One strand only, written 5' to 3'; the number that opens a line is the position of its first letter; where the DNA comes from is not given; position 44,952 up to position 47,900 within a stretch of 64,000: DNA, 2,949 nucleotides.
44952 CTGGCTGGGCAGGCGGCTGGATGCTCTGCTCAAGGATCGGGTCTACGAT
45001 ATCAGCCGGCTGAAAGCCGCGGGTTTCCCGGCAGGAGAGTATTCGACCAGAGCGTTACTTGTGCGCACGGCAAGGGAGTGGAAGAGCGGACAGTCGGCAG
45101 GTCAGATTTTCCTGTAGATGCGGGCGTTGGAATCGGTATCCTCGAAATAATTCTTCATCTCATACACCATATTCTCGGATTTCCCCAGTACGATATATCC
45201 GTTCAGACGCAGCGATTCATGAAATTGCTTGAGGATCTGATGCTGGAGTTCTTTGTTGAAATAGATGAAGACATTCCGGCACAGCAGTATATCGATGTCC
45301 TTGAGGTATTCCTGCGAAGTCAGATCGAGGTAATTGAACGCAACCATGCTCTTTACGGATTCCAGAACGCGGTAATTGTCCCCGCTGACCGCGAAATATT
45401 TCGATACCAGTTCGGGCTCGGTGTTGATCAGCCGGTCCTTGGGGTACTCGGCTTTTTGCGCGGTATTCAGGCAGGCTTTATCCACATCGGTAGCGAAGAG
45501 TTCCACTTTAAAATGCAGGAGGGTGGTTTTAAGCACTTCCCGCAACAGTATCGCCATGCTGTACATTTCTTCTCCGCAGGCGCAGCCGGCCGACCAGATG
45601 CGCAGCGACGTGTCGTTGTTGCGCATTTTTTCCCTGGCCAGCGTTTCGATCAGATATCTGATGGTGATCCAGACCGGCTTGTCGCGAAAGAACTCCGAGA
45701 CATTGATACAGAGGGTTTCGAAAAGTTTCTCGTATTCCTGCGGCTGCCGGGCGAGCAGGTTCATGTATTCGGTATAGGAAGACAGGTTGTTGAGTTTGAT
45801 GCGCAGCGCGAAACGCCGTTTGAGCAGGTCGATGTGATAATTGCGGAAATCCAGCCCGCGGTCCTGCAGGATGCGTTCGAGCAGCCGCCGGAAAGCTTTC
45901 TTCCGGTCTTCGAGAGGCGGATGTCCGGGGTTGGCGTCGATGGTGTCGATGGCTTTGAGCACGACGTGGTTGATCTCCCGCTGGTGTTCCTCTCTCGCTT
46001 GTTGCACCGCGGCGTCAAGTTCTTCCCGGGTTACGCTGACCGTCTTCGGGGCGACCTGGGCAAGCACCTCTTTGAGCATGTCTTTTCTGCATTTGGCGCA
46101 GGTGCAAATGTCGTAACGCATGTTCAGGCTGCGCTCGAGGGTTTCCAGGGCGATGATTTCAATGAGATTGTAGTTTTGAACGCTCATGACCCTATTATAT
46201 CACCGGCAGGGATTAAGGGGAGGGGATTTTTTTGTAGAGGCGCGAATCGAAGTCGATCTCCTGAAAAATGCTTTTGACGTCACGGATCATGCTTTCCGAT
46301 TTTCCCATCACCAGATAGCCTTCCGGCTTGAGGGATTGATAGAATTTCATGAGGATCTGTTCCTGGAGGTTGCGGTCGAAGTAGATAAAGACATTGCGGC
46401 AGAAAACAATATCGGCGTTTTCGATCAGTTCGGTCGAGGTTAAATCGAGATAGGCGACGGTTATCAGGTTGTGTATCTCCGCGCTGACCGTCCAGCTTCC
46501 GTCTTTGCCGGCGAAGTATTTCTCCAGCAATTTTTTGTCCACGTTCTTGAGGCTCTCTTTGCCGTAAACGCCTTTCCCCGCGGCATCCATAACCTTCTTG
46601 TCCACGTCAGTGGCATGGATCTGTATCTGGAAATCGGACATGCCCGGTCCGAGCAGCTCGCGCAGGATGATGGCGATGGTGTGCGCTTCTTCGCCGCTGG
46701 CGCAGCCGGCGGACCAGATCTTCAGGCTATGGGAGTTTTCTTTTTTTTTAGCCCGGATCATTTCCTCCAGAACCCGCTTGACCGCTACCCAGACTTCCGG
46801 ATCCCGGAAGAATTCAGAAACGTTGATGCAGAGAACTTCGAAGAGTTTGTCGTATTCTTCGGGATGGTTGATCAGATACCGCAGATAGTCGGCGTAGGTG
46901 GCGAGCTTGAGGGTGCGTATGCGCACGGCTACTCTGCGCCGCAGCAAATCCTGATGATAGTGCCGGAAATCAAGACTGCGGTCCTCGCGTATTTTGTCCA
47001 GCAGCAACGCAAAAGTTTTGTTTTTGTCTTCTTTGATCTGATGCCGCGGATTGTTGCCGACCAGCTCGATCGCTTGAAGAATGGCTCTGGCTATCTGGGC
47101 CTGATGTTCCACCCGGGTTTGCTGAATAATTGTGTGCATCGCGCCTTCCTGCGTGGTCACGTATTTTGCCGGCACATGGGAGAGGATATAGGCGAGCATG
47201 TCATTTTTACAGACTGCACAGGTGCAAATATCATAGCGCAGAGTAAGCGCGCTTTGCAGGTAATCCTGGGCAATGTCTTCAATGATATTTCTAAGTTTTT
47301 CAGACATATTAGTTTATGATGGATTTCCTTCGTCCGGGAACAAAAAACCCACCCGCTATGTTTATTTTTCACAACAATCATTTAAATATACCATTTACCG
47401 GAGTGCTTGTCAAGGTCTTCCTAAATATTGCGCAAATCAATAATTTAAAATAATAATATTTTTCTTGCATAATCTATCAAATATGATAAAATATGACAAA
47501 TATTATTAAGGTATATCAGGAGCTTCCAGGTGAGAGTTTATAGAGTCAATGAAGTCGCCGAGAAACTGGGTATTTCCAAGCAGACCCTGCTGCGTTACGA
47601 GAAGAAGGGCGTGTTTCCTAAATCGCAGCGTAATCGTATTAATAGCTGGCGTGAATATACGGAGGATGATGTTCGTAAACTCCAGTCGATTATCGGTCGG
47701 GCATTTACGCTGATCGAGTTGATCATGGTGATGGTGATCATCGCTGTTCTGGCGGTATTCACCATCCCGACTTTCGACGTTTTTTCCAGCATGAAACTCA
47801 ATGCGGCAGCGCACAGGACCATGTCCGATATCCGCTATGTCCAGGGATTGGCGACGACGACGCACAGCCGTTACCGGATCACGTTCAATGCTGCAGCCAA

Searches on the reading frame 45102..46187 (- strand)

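Call 72: search_protein_families(library=pfam, max_evalue=0.001, proteins=[window:45102-46187:-])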
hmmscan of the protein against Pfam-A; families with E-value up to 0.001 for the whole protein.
window:45102-46187:- (361 aa): 3 families
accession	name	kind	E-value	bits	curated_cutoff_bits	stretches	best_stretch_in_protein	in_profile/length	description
PF01739.24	CheR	-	2.4e-52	177.7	27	1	162-354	1-192/195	CheR methyltransferase, SAM binding domain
PF03705.20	CheR_N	-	2.2e-09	37.3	27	1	98-148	2-52/53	CheR methyltransferase, all-alpha domain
PF10719.14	ComFB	-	2.4e-08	34.3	25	1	7-87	2-83/83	Late competence development protein ComFB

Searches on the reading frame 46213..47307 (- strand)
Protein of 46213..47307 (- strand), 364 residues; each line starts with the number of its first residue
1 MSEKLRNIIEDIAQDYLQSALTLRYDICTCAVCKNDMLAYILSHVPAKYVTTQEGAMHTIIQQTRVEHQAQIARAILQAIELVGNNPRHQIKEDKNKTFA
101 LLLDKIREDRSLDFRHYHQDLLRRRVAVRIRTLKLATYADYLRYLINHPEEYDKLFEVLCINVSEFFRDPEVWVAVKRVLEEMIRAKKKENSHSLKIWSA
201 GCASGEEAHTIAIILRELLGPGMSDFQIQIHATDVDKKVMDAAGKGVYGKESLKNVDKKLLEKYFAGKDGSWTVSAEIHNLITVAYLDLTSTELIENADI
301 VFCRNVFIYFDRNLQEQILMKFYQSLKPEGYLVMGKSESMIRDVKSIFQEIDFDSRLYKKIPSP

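Call 72: search_protein_families(library=pfam, max_evalue=0.001, proteins=[window:46213-47307:-])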
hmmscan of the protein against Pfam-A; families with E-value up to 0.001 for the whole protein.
window:46213-47307:- (364 aa): 4 families
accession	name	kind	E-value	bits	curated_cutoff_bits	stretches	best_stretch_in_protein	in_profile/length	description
PF01739.24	CheR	-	3.2e-53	180.5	27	1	162-352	1-190/195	CheR methyltransferase, SAM binding domain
PF10719.14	ComFB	-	5.6e-16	58.8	25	1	6-87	1-83/83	Late competence development protein ComFB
PF03705.20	CheR_N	-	1.6e-10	40.9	27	1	99-149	3-53/53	CheR methyltransferase, all-alpha domain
PF08242.18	Methyltransf_12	-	4.6e-05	24.5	30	0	278-332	64-98/98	Methyltransferase domain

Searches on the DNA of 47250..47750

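Call 59: search_rna_families(source=window, start=47250, end=47750, threshold=evalue, max_evalue=1)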
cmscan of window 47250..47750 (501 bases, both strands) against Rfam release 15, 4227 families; matches with E-value up to 1: 0.
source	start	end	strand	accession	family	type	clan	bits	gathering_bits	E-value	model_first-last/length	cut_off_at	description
